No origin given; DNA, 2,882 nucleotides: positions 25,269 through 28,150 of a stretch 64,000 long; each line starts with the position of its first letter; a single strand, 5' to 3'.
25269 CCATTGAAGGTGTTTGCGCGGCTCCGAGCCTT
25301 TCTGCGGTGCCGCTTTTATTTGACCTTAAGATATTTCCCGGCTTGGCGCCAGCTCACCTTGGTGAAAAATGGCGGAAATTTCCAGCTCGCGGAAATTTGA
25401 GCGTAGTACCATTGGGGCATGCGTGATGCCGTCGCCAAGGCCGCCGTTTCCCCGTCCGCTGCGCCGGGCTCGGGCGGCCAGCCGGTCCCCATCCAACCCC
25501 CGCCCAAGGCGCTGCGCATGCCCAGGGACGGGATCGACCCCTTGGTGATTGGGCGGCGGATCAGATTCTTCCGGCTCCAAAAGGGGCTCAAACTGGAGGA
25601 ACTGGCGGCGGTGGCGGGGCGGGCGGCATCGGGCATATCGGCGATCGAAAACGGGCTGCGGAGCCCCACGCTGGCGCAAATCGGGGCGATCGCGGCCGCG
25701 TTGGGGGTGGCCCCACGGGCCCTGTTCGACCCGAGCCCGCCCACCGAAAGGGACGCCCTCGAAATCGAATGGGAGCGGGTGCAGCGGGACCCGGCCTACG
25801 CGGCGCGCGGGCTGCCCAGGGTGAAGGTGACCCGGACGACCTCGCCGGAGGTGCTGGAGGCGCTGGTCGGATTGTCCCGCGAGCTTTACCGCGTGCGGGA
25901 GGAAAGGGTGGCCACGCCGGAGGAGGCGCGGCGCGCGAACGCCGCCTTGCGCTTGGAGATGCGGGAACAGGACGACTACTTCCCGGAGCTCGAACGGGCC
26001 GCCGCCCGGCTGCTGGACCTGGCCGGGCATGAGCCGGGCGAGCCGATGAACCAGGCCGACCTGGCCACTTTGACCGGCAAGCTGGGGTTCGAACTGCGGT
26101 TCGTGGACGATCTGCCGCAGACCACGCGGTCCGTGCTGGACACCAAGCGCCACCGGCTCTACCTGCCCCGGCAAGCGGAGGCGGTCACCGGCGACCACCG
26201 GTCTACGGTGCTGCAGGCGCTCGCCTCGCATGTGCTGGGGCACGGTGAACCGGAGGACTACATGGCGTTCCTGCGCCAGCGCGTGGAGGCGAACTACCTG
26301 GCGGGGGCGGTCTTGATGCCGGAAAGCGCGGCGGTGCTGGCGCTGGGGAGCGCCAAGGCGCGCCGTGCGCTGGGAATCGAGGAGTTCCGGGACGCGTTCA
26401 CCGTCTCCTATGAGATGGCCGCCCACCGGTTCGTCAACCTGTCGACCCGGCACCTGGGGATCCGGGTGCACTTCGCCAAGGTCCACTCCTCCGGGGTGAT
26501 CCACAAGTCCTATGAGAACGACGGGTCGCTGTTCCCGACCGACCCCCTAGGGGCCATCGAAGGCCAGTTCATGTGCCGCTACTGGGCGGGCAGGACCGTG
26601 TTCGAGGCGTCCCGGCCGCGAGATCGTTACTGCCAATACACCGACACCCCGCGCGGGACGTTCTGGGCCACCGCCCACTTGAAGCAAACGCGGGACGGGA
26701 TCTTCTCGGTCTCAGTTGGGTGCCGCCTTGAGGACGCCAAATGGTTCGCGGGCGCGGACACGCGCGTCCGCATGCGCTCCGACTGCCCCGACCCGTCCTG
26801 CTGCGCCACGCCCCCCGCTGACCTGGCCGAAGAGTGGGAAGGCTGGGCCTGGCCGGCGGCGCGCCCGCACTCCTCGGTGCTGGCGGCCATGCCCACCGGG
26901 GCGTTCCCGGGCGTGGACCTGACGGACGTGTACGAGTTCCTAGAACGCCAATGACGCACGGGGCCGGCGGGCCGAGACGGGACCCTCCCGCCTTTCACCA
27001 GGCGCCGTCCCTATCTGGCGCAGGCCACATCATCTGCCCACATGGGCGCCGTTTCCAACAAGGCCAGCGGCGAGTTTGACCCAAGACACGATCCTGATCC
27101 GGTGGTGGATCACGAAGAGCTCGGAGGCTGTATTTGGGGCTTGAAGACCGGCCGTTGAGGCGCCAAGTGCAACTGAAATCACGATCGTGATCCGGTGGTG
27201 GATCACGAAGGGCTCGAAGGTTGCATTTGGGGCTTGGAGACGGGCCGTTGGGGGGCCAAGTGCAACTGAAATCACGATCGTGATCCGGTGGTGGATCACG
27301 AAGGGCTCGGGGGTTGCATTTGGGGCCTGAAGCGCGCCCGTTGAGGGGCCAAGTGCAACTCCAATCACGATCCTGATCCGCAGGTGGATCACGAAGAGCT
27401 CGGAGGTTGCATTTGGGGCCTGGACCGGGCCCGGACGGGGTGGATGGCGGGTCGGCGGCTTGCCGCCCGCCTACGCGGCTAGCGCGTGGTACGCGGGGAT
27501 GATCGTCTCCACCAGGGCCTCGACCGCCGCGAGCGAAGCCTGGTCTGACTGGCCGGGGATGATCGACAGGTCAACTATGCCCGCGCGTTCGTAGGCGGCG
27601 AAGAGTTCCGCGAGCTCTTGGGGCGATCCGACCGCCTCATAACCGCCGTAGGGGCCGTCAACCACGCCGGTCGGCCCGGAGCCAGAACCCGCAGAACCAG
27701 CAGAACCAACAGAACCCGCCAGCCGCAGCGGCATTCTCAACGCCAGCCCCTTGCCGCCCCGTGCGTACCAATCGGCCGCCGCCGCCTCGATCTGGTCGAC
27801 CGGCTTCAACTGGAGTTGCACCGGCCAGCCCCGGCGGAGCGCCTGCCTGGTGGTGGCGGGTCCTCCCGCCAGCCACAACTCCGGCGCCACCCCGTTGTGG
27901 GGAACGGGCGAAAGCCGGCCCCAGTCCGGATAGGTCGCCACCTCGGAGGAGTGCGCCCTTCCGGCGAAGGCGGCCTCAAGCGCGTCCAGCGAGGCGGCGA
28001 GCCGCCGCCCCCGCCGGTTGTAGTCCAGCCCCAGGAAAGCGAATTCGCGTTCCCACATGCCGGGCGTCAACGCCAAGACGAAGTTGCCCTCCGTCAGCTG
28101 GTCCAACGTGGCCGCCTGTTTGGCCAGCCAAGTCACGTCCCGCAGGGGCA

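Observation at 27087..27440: Structured 93-bp tandem repeat array with conserved stems, variable loops and GATC clustering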

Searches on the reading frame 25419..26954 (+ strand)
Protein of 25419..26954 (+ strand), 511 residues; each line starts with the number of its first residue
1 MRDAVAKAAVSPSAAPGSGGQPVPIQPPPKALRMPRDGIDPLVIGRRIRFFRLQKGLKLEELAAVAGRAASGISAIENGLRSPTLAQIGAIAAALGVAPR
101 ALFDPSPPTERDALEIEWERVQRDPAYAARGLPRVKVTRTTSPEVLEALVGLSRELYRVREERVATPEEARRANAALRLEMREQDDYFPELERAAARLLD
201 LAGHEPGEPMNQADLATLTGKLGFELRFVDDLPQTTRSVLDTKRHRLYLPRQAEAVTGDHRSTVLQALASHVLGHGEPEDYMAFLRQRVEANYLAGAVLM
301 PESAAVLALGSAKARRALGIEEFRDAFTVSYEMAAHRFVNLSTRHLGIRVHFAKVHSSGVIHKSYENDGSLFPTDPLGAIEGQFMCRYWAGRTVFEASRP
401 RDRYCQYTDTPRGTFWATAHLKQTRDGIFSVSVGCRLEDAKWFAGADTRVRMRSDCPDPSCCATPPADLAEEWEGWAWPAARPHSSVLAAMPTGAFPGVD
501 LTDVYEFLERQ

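Call 7: search_protein_families(library=pfam, proteins=[window:25419-26954:+])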
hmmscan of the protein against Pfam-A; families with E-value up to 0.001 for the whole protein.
window:25419-26954:+ (511 aa): 4 families
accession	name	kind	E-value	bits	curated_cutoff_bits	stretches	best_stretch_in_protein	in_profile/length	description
PF01381.28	HTH_3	-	2.1e-10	40.9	23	1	48-100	1-53/55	Helix-turn-helix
PF13560.12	HTH_31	-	7e-10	39.5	27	1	44-102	2-60/64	Helix-turn-helix domain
PF06114.19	Peptidase_M78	-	0.00017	21.8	22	1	286-338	73-122/123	IrrE N-terminal-like domain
PF12844.13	HTH_19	-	0.00033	21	30.2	1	45-103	1-59/64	Helix-turn-helix domain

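Call 12: find_encoding_contigs(protein=window:25419-26954:+, flank=10000, max_places=8)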
Protein window:25419-26954:+ (511 aa): 1 contig read that carries it; 1 place shown.
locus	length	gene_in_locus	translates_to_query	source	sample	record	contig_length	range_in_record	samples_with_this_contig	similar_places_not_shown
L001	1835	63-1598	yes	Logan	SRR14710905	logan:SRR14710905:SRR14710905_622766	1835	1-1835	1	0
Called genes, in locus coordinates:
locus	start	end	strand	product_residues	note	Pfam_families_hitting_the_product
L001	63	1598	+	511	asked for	PF01381:HTH_3, PF13560:HTH_31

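Call 18: find_homologous_proteins(query=window:25419-26954:+, max_evalue=1e-30)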
Query window:25419-26954:+ (511 aa): 3867 proteins with E <= 1e-30 among 8000 candidates; the best 120 are listed.
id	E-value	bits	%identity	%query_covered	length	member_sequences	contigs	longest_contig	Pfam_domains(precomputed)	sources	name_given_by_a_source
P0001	0.0e+0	1153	100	100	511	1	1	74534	PF01381.29,PF13560.13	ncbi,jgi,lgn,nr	ncbi:MAG: helix-turn-helix domain-containing protein [Bifidobacteriaceae bacterium]|jgi:transcriptio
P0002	0.0e+0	1010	89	100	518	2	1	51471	PF01381.29,PF13560.13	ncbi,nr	ncbi:MAG: helix-turn-helix domain-containing protein [Bifidobacteriaceae bacterium]|nr:helix-turn-he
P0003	1.2e-286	969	84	100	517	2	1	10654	PF12844.14,PF01381.29,PF13560.13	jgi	jgi:transcriptional regulator with XRE-family HTH domain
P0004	4.4e-286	968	85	98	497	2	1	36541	PF12844.14,PF01381.29,PF13560.13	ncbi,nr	ncbi:MAG: helix-turn-helix domain-containing protein [Bifidobacteriaceae bacterium]|nr:helix-turn-he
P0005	3.0e-280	948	89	93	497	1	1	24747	PF01381.29,PF13560.13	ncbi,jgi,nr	ncbi:MAG: helix-turn-helix domain-containing protein [Bifidobacteriaceae bacterium]|jgi:transcriptio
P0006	9.9e-279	943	87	94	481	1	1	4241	PF12844.14,PF01381.29,PF13560.13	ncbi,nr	ncbi:MAG: helix-turn-helix domain-containing protein, partial [Bifidobacteriaceae bacterium]|nr:heli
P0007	9.1e-268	907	89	86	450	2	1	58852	PF01381.29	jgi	jgi:predicted transcriptional regulator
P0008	3.3e-265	899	83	93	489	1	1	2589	PF12844.14,PF01381.29,PF13560.13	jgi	jgi:transcriptional regulator with XRE-family HTH domain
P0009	3.4e-263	892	83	93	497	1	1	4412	PF12844.14,PF01381.29,PF06114.20,PF13560.13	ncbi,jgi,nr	ncbi:MAG: helix-turn-helix domain-containing protein [Bifidobacteriaceae bacterium]|jgi:transcriptio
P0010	9.8e-263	891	83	93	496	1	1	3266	PF01381.29,PF13560.13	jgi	jgi:transcriptional regulator with XRE-family HTH domain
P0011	5.2e-261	885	81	95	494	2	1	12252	PF12844.14,PF01381.29,PF13560.13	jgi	jgi:transcriptional regulator with XRE-family HTH domain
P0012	2.0e-260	883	83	93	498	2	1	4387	PF01381.29,PF06114.20,PF13560.13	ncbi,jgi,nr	ncbi:MAG: helix-turn-helix domain-containing protein [Bifidobacteriaceae bacterium]|jgi:transcriptio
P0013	2.5e-259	879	82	93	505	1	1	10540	PF01381.29,PF13560.13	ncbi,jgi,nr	ncbi:MAG: helix-turn-helix domain-containing protein [Bifidobacteriaceae bacterium]|jgi:transcriptio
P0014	6.5e-258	875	81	95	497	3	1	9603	PF01381.29,PF13560.13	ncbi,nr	ncbi:MAG: helix-turn-helix domain-containing protein [Bifidobacteriaceae bacterium]|nr:helix-turn-he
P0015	8.1e-245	831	82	86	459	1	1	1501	PF01381.29,PF13560.13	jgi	jgi:predicted transcriptional regulator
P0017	5.8e-225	766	77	86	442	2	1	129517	-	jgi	jgi:predicted transcriptional regulator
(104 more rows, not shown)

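Call 19: find_encoding_contigs(protein=P0002, flank=10000, max_places=3)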
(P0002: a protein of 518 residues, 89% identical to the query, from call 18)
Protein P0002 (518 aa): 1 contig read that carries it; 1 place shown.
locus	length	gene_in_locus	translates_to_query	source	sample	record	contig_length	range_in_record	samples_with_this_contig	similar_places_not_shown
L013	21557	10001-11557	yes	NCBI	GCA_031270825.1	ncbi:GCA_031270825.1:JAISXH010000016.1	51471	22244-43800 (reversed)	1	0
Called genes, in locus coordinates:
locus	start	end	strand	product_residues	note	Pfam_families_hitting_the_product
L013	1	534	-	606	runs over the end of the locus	PF13362:Toprim_3 (weak), PF13481:AAA_25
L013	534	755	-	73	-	PF12728:HTH_17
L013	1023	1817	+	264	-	PF13560:HTH_31, PF01381:HTH_3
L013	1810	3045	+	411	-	PF14659:Phage_int_SAM_3 (weak), PF00589:Phage_integrase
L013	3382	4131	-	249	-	-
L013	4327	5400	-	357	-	-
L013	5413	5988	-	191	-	PF06559:DCD_N, PF22769:DCD, PF22569:DCD_C, PF00692:dUTPase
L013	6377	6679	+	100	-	PF07561:DUF1540 (weak)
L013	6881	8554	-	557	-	PF20656:MS_N, PF01274:MS_TIM-barrel, PF20659:MS_C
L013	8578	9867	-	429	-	PF00463:ICL, PF13714:PEP_mutase, PF00463:ICL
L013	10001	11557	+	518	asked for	PF13560:HTH_31, PF01381:HTH_3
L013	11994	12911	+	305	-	PF01545:Cation_efflux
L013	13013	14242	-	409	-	PF07221:GlcNAc_2-epim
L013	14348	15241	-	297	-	PF00149:Metallophos, PF12850:Metallophos_2 (faint)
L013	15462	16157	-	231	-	PF00027:cNMP_binding, PF13545:HTH_Crp_2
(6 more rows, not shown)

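Call 20: find_encoding_contigs(protein=P0005, flank=10000, max_places=3)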
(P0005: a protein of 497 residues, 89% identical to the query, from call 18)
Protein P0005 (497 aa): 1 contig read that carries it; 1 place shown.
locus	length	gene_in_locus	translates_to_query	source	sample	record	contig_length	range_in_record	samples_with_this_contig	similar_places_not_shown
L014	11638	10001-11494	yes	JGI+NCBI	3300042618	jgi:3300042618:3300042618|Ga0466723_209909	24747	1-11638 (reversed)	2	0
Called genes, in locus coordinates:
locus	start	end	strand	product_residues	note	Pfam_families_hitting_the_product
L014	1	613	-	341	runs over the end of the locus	PF01116:F_bP_aldolase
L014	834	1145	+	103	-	-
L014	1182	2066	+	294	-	PF02517:Rce1-like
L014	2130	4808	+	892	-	PF03706:LPG_synthase_TM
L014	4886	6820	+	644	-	PF00664:ABC_membrane, PF02463:SMC_N (faint), PF00005:ABC_tran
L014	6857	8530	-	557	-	PF20656:MS_N, PF01274:MS_TIM-barrel, PF20659:MS_C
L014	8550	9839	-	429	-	PF00463:ICL, PF13714:PEP_mutase, PF00463:ICL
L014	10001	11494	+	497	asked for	PF01381:HTH_3, PF13560:HTH_31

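Call 21: find_encoding_contigs(protein=P0007, flank=10000, max_places=3)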
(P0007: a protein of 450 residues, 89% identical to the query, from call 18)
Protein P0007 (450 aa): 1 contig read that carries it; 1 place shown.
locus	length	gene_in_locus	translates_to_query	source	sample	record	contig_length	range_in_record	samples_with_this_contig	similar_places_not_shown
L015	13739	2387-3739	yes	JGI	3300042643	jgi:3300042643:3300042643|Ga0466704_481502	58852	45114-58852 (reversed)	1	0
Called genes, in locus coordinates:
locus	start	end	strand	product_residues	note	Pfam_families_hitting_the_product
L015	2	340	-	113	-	PF20656:MS_N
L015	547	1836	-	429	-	PF00463:ICL, PF13714:PEP_mutase, PF00463:ICL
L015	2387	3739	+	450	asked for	PF01381:HTH_3 (weak)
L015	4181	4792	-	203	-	PF00496:SBP_bac_5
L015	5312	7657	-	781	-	-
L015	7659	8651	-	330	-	PF00356:LacI, PF00532:Peripla_BP_1, PF13407:Peripla_BP_4, PF13377:Peripla_BP_3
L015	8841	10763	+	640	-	PF07944:Beta-AFase-like_GH127_cat, PF20736:Glyco_hydro127M, PF20737:Glyco_hydro127C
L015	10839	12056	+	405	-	PF01547:SBP_bac_1, PF13416:SBP_bac_8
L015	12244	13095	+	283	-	PF00528:BPD_transp_1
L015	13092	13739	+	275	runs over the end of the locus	PF00528:BPD_transp_1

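Call 22: find_encoding_contigs(protein=P0004, flank=10000, max_places=3)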
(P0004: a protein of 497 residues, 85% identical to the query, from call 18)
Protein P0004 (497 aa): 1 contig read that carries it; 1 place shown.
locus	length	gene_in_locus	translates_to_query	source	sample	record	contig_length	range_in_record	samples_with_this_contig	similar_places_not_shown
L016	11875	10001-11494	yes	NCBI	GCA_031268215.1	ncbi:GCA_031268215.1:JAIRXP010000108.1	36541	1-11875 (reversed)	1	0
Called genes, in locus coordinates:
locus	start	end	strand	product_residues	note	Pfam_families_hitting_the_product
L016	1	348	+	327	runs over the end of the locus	PF00890:FAD_binding_2 (faint), PF01134:GIDA (faint), PF01266:DAO (faint), PF03486:HI0933_like (faint), PF07992:Pyr_redox_2, PF12831:FAD_oxidored (weak), PF13738:Pyr_redox_3, PF00070:Pyr_redox, +1 more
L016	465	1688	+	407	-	PF13173:AAA_14, PF13635:DUF4143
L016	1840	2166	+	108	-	PF00085:Thioredoxin, PF08534:Redoxin (weak), PF13098:Thioredoxin_2 (weak), PF13905:Thioredoxin_8 (weak), PF13192:Thioredoxin_3 (weak)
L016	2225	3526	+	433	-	PF00155:Aminotran_1_2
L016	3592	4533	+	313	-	PF01820:Dala_Dala_lig_N, PF07478:Dala_Dala_lig_C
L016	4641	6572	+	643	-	PF00664:ABC_membrane, PF00005:ABC_tran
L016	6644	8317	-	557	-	PF20656:MS_N, PF01274:MS_TIM-barrel, PF20659:MS_C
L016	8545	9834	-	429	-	PF00463:ICL, PF13714:PEP_mutase, PF00463:ICL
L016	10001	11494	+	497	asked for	PF01381:HTH_3, PF12844:HTH_19 (weak), PF13560:HTH_31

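Call 32: search_protein_families(library=ncbifam, proteins=[window:25419-26954:+], max_evalue=0.01)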
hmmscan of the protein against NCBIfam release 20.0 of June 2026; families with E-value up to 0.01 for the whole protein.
window:25419-26954:+ (511 aa): 4 families
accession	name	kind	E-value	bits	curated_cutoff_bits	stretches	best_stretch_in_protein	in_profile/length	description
NF038139.1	Reg_Aceta_RamB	equivalog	1e-09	37.6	700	1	44-440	3-409/465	acetate metabolism transcriptional regulator RamB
TIGR03070.1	couple_hipB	subfamily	4.9e-06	26.4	71.65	1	44-97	3-56/58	type II toxin-antitoxin system Y4mF family antitoxin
NF046032.1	TransRegSlrRBacil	equivalog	2.4e-05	24.5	250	1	43-105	1-64/149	HTH-type transcriptional regulator SlrR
NF007408.0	PRK09943.1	equivalog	0.0072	15.9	211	0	42-97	6-61/185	HTH-type transcriptional regulator PuuR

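Call 49: find_encoding_contigs(protein=P0003, flank=6000, max_places=3)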
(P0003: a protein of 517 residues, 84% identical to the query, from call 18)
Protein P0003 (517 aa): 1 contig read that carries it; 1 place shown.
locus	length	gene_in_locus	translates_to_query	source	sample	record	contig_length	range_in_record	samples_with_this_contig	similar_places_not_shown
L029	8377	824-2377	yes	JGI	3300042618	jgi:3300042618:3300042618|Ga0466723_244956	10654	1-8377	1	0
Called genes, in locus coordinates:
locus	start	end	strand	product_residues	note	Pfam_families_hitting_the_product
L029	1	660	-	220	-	PF00463:ICL, PF13714:PEP_mutase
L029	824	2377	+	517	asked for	PF12844:HTH_19 (weak), PF13560:HTH_31, PF01381:HTH_3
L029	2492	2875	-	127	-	PF21962:DUF6924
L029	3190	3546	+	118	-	PF04341:DUF485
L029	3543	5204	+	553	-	PF00474:SSF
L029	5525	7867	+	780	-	PF00912:Transgly, PF00905:Transpeptidase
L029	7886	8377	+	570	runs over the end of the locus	PF04464:Glyphos_transf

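Call 50: find_encoding_contigs(protein=P0017, flank=6000, max_places=3)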
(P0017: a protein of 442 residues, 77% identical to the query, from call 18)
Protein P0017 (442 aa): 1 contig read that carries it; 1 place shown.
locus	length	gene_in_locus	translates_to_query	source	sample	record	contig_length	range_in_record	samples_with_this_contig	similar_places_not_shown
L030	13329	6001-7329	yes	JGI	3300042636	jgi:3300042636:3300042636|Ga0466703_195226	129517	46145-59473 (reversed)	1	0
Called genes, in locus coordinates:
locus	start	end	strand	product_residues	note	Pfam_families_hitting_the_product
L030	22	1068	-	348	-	PF00266:Aminotran_5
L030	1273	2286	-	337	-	PF00356:LacI, PF00532:Peripla_BP_1, PF13407:Peripla_BP_4, PF13377:Peripla_BP_3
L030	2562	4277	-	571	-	PF20656:MS_N, PF01274:MS_TIM-barrel, PF20659:MS_C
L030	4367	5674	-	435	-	PF00463:ICL, PF13714:PEP_mutase, PF00463:ICL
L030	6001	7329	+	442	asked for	-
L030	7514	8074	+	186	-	-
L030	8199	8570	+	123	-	-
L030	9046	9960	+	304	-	PF01545:Cation_efflux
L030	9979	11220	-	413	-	PF07221:GlcNAc_2-epim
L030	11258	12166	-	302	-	PF00149:Metallophos, PF12850:Metallophos_2 (faint)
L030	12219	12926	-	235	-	PF00027:cNMP_binding, PF25213:HVO_A0261_N (faint), PF13545:HTH_Crp_2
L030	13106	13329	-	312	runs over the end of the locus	PF00561:Abhydrolase_1, PF12146:Hydrolase_4, PF12697:Abhydrolase_6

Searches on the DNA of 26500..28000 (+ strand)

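Call 5: search_rna_families(source=window, start=26500, end=28000, threshold=evalue, max_evalue=10)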
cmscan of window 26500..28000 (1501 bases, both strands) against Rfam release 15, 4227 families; matches with E-value up to 10: 6.
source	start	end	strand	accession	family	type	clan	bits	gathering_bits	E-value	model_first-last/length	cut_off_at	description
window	26957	27012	+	RF04325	Pestivirus-3UTR-SLIII-scrofae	Gene; sRNA;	CL00151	19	85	1.1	1-66/66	no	Pestivirus 3' UTR SLIII P. scrofae Atypical porcine pestivirus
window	27399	27477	+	RF01518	pRNA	Gene;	-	17.8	34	1.9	1-90/90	no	NoRC associated RNA, pRNA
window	27873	27931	+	RF02353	BjrC68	Gene; sRNA;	-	17.7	39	0.13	1-82/82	no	Bradyrhizobiaceae sRNA BjrC68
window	26717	26776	-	RF04308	HCV_SL2531-SL2549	Cis-reg;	-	17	56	1.4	1-72/72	no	Hepatitis C virus stem-loop SL2531 and SL2549AU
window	26599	26649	-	RF02804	PyrR206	Gene; snRNA; snoRNA; HACA-box;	-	15.8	46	9.4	1-60/60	no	Pyrobaculum sRNA 206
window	27324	27350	+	RF01843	neisseria_FSE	Cis-reg; frameshift_element;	-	15.5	50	5.2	1-40/40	no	neiserria ribosomal frameshift element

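Call 13: search_dna_similar(query=window:27087-27440:+, collection=plasmids, mode=distant, max_evalue=0.001)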
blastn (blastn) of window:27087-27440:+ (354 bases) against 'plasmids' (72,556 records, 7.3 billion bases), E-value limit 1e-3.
No match.

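Call 44: search_dna_similar(query=window:27087-27440:+, collection=phages, mode=distant, max_evalue=0.01)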
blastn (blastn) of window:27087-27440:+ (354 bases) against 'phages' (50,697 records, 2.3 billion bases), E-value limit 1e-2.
No match.

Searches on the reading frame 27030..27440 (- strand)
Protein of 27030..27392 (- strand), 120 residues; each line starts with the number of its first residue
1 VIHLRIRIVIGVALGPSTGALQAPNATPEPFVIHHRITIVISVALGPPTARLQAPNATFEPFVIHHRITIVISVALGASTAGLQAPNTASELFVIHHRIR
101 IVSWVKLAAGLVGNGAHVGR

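Call 7: search_protein_families(library=pfam, proteins=[window:27030-27392:-])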
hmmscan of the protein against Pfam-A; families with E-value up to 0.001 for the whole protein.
window:27030-27392:- (120 aa): 0 families

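Call 29: find_homologous_proteins(query=window:27087-27440:-, max_evalue=0.001)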
Query seq(118 aa): 627 candidates shared short words with the query, none scored E <= 0.001.
